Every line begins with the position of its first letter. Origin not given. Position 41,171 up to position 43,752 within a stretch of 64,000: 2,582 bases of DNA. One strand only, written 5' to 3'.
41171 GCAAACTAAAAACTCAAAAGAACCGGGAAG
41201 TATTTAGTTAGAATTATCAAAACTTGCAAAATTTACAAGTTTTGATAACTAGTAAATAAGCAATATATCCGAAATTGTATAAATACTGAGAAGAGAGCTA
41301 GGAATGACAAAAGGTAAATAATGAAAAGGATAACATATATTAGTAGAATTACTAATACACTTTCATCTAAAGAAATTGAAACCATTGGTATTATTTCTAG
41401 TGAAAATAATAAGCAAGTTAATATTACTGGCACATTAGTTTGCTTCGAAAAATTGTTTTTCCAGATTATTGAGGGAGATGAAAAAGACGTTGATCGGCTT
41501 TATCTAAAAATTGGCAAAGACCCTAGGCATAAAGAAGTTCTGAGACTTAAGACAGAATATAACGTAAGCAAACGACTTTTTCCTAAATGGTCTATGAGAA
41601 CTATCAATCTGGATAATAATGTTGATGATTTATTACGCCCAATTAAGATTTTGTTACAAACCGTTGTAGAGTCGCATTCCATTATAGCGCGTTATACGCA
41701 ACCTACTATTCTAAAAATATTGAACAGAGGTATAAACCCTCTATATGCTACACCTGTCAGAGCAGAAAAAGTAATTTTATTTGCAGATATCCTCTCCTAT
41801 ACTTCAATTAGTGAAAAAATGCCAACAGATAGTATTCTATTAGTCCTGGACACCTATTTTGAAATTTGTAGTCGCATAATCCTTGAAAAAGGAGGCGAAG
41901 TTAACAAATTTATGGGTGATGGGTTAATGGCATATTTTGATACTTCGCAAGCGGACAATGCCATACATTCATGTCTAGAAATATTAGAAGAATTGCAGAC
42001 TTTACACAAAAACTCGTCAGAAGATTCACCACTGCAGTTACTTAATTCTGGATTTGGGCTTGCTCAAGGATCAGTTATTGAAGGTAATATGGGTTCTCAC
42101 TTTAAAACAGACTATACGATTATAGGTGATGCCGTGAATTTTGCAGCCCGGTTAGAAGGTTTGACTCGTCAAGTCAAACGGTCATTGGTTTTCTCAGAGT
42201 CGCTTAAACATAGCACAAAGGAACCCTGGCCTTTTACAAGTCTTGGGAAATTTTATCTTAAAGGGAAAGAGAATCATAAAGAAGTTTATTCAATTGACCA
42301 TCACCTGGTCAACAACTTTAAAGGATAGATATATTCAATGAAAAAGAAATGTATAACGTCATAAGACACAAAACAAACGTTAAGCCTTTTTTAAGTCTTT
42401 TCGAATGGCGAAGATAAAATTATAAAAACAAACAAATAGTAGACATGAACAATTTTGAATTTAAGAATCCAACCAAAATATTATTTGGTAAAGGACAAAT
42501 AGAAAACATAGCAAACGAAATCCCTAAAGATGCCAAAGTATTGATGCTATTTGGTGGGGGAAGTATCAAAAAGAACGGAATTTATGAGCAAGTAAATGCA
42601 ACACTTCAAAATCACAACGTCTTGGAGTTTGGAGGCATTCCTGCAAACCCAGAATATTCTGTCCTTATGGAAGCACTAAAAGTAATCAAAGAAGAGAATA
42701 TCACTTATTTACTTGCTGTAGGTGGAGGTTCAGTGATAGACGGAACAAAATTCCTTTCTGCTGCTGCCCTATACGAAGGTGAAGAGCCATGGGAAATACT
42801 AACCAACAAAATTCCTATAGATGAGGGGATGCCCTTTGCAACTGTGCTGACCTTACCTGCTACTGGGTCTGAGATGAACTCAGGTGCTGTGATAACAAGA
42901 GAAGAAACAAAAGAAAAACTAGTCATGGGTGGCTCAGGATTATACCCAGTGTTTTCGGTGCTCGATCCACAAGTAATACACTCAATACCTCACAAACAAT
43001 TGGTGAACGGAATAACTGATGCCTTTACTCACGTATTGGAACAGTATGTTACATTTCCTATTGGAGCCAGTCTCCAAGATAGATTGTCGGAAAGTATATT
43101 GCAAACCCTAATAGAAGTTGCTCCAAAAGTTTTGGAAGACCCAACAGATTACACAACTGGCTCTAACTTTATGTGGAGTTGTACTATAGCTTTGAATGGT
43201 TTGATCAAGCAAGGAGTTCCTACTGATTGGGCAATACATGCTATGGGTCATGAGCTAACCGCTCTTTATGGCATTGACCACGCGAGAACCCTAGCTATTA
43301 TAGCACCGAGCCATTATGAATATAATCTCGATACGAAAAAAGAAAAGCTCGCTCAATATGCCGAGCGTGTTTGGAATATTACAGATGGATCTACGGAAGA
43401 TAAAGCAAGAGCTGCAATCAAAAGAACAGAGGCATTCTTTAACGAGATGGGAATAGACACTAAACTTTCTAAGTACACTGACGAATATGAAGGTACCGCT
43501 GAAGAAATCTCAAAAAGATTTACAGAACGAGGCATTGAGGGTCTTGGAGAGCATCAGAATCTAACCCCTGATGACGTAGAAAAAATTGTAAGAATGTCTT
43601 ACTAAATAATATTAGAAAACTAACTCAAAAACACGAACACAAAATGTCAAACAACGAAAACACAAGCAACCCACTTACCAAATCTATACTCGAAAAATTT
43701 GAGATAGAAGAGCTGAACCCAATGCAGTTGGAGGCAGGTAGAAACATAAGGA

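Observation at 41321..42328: bPAC-type photoactivated adenylate cyclase in a T9SS-bearing, apparently non-phototrophic bacterium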

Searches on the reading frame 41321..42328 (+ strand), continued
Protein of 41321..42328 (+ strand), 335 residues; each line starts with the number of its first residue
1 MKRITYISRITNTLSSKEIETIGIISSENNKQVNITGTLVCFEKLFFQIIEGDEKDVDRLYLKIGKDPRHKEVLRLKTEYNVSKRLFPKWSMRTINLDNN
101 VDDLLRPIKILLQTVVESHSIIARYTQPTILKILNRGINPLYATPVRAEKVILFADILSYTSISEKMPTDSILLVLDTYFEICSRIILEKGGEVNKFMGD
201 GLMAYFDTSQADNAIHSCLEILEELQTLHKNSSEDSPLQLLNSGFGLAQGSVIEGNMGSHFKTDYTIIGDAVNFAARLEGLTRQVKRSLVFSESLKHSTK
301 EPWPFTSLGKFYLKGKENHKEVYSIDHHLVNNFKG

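Call 15: find_encoding_contigs(protein=window:41321-42328:+, flank=10000, max_places=6)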
Protein window:41321-42328:+ (335 aa): 13 contigs read that carry it; 6 places shown.
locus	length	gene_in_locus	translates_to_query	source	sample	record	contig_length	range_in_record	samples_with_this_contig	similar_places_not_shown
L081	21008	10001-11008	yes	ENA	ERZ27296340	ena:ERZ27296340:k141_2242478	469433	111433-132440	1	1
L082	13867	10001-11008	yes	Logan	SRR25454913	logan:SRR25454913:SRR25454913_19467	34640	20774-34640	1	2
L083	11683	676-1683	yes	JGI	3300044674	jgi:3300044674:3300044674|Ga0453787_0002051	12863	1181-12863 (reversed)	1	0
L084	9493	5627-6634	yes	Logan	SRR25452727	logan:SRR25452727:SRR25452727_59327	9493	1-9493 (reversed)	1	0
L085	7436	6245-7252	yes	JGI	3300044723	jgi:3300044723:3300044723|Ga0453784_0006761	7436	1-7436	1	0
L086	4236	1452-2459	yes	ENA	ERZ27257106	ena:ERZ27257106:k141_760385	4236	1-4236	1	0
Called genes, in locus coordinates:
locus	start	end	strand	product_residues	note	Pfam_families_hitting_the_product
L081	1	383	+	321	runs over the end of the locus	-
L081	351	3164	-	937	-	PF00082:Peptidase_S8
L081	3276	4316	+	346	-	PF07584:BatA (weak), PF00092:VWA, PF06707:DUF1194 (weak), PF13519:VWA_2, PF13768:VWA_3 (weak)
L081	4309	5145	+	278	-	-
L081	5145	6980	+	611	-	PF13584:BatD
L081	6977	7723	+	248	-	PF00515:TPR_1 (faint), PF07719:TPR_2 (faint), PF13414:TPR_11 (weak), PF14559:TPR_19 (weak), PF08239:SH3_3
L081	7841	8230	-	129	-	PF00211:Guanylate_cyc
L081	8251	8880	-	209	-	PF00515:TPR_1 (weak), PF07719:TPR_2 (faint), PF13176:TPR_7 (faint), PF13181:TPR_8 (faint), PF13424:TPR_12, PF00211:Guanylate_cyc (weak)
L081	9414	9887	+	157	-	PF07308:DUF1456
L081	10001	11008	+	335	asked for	PF04940:BLUF, PF00211:Guanylate_cyc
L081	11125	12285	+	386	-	PF00465:Fe-ADH, PF25137:ADH_Fe_C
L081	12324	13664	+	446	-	PF00270:DEAD, PF04851:ResIII, PF00271:Helicase_C, PF03880:DbpA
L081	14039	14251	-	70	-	-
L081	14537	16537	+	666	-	PF03190:Thioredox_DsbH, PF13098:Thioredoxin_2 (faint), PF13899:Thioredoxin_7, PF07944:Beta-AFase-like_GH127_cat (weak)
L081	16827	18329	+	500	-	-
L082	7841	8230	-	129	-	PF00211:Guanylate_cyc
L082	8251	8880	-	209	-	PF00515:TPR_1 (weak), PF07719:TPR_2 (faint), PF13176:TPR_7 (faint), PF13181:TPR_8 (faint), PF13424:TPR_12, PF00211:Guanylate_cyc (weak)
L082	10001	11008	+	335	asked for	PF04940:BLUF, PF00211:Guanylate_cyc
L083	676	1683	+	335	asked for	PF04940:BLUF, PF00211:Guanylate_cyc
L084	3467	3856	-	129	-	PF00211:Guanylate_cyc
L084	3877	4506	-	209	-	PF00515:TPR_1 (weak), PF07719:TPR_2 (faint), PF13176:TPR_7 (faint), PF13181:TPR_8 (faint), PF13424:TPR_12, PF00211:Guanylate_cyc (weak)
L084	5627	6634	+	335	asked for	PF04940:BLUF, PF00211:Guanylate_cyc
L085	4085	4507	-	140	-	PF00211:Guanylate_cyc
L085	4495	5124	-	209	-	PF00515:TPR_1 (weak), PF07719:TPR_2 (faint), PF13176:TPR_7 (faint), PF13181:TPR_8 (faint), PF13424:TPR_12, PF00211:Guanylate_cyc (weak)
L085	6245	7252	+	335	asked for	PF04940:BLUF, PF00211:Guanylate_cyc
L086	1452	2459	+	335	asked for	PF04940:BLUF, PF00211:Guanylate_cyc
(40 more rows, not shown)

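Call 40: predict_structure(alignment_id=A2)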
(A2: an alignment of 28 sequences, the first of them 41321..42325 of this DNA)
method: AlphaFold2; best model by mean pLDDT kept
length: 335 residues; sequences in the alignment: 28
mean_pLDDT: 80.2   pTM: 0.65
mean pLDDT of the five models: 80.2, 77.6, 73.5, 60.2, 57.5
residues with pLDDT >= 90: 120; 70-90: 140; 50-70: 55; < 50: 20
segments of 3 or more residues with pLDDT < 50: 103-107, 118-123, 260-263
pLDDT, mean of each block of 10 residues (from residue 1): 82 85 91 90 82 91 86 73 80 76 47 50 53 60 80 78 62 81 91 74 90 97 93 87 92 69 65 90 92 94 95 78 95 72
secondary structure, 60 per line:
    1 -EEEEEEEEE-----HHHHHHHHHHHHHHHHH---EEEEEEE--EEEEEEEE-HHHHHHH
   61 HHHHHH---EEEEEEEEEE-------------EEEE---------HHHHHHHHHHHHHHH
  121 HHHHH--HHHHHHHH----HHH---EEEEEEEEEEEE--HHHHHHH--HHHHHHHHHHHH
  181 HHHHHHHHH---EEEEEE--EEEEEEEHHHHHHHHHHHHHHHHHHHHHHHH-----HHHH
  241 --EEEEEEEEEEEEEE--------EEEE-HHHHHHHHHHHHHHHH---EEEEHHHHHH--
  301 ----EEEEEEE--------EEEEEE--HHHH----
elements in order: E2-10 H16-32 E36-42 E45-52 H54-66 E70-79 E93-96 H106-125 H128-135 E146-157 H160-166 H169-189 E193-198 E201-207 H208-231 H237-240 E243-256 E265-268 H270-285 E289-292 H293-298 E305-311 E320-325 H328-331

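Call 43: fold_search(model_id=the predicted structure, library=pdb)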
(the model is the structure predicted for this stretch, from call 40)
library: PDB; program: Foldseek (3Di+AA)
matches with E <= 10: 1543; with E <= 0.001: 277
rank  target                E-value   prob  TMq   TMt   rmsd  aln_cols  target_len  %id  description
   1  8qfi                  7.5e-44  1.00  0.59  0.59  12.8       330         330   52  Room temperature crystal structure of the Photoactivated Adenylate Cyclase OaPAC after blue light excitation at 1.8 us d (released 2023-11-01)
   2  4yus                  1.6e-43  1.00  0.59  0.57  12.4       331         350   52  Crystal structure of photoactivated adenylyl cyclase of a cyanobacteriaOscillatoria acuminata in hexagonal form (released 2016-06-01)
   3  9f1y                  3.5e-43  1.00  0.58  0.56  12.3       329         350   52  Crystal structure of Oscillatoria acuminata adenylyate cyclase at 100K (released 2025-02-26)
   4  9f1x                  9.5e-43  1.00  0.58  0.57  12.3       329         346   52  SSX room temperature structure of Oscillatoria acuminata adenylyate cyclase. (released 2025-02-26)
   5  9f1w                  1.8e-42  1.00  0.59  0.57  12.4       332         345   52  SFX room temperature structure of Oscillatoria acuminata adenylyate cyclase. (released 2025-02-26)
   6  4yut_A                2.9e-42  1.00  0.60  0.57  12.2       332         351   52  Crystal structure of photoactivated adenylyl cyclase of a cyanobacteriaOscillatoria acuminata in orthorhombic form (released 2016-06-01)
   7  9f1z                  8.4e-42  1.00  0.58  0.56  12.2       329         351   52  Crystal structure of adenylyate cyclase variant Y6W (released 2025-02-26)
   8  8qfg                  8.9e-42  1.00  0.58  0.59  12.7       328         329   52  Cryogenic crystal structure of the Photoactivated Adenylate Cyclase OaPAC after 5 seconds of blue light illumination (released 2023-11-01)
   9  5nby                  2.9e-40  1.00  0.57  0.57  12.5       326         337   45  Structure of a bacterial light-regulated adenylyl cylcase (released 2017-04-05)
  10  5mbb_A                5.2e-40  1.00  0.57  0.57  12.5       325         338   46  Structure of a bacterial light-regulated adenylyl cylcase (released 2017-04-05)
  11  5mbd_A                5.5e-40  1.00  0.57  0.56  12.5       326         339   46  Structure of a bacterial light-regulated adenylyl cylcase (released 2017-04-05)
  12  5mbd_B                8.8e-40  1.00  0.57  0.57  12.3       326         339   45  Structure of a bacterial light-regulated adenylyl cylcase (released 2017-04-05)
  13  5m2a_B                1.1e-39  1.00  0.57  0.56  12.2       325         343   46  Structure of a bacterial light-regulated adenylyl cylcase (released 2017-04-05)
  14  5mbc_A                1.3e-39  1.00  0.57  0.56  12.4       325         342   46  Structure of a bacterial light-regulated adenylyl cylcase (released 2017-04-05)
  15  5m2a_A                1.7e-39  1.00  0.58  0.56  12.4       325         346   46  Structure of a bacterial light-regulated adenylyl cylcase (released 2017-04-05)
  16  5m27_B                4.8e-39  1.00  0.57  0.56  12.3       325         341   46  Structure of a bacterial light-regulated adenylyl cylcase (released 2017-04-05)
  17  5m27_A                6.5e-39  1.00  0.57  0.57  12.6       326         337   45  Structure of a bacterial light-regulated adenylyl cylcase (released 2017-04-05)
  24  5mbg                  5.1e-19  1.00  0.51  0.87   1.5       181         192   44  Structure of a bacterial light-regulated adenylyl cyclase (released 2017-04-05)
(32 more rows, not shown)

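Call 47: find_encoding_contigs(protein=P0002, flank=2000, max_places=2)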
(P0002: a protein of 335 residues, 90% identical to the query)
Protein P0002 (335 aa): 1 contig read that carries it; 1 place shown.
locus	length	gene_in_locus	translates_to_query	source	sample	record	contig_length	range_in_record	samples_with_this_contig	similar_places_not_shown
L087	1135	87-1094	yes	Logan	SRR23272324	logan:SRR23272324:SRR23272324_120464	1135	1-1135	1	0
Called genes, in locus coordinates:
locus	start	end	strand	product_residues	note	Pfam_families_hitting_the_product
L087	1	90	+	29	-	?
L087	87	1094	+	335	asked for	PF04940:BLUF, PF00211:Guanylate_cyc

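Call 71: search_protein_representatives(protein=window:41321-42325:+)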
Query: 335 residues. Proteins with E-value up to 0.001 (for the whole library): 69953; up to 1e-10: 29733; up to 1e-30: 121. The best 150 are listed.
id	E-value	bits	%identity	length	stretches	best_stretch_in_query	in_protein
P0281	2.8e-115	401.3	54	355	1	1-333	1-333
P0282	7.9e-97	340.7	49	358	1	1-329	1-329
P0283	2.4e-89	316.1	45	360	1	1-330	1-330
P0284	6.6e-85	301.5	43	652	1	2-326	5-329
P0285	2.5e-83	296.4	72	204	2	1-139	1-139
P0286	1.4e-81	290.6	41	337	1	1-324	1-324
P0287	1.7e-81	290.4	54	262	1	92-334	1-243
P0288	7.1e-79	281.7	40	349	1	1-325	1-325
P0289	5.6e-77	275.5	39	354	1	1-328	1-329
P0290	1.1e-76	274.5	39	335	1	1-333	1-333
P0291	7.5e-76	271.8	40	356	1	1-331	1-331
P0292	9.9e-76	271.4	29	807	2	6-323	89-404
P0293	3.1e-75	269.8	40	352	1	1-328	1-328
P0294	3.9e-75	269.4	41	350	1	1-326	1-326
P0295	4.0e-75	269.4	44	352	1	1-297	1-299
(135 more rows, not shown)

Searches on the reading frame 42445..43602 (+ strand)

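Call 11: search_protein_families(library=pfam, proteins=[window:42445-43602:+], max_evalue=0.001)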
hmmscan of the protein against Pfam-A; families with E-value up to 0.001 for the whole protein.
window:42445-43602:+ (386 aa): 3 families
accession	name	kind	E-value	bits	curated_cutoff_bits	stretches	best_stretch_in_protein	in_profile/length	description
PF00465.25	Fe-ADH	-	1.7e-38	132.3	31.3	1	9-175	1-168/168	Iron-containing alcohol dehydrogenase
PF25137.1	ADH_Fe_C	-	5.7e-30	104.9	27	1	189-384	4-192/194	Fe-containing alcohol dehydrogenase family, C-terminal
PF13685.12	Fe-ADH_2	-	3.8e-05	24.2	28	1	32-106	22-95/149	Iron-containing alcohol dehydrogenase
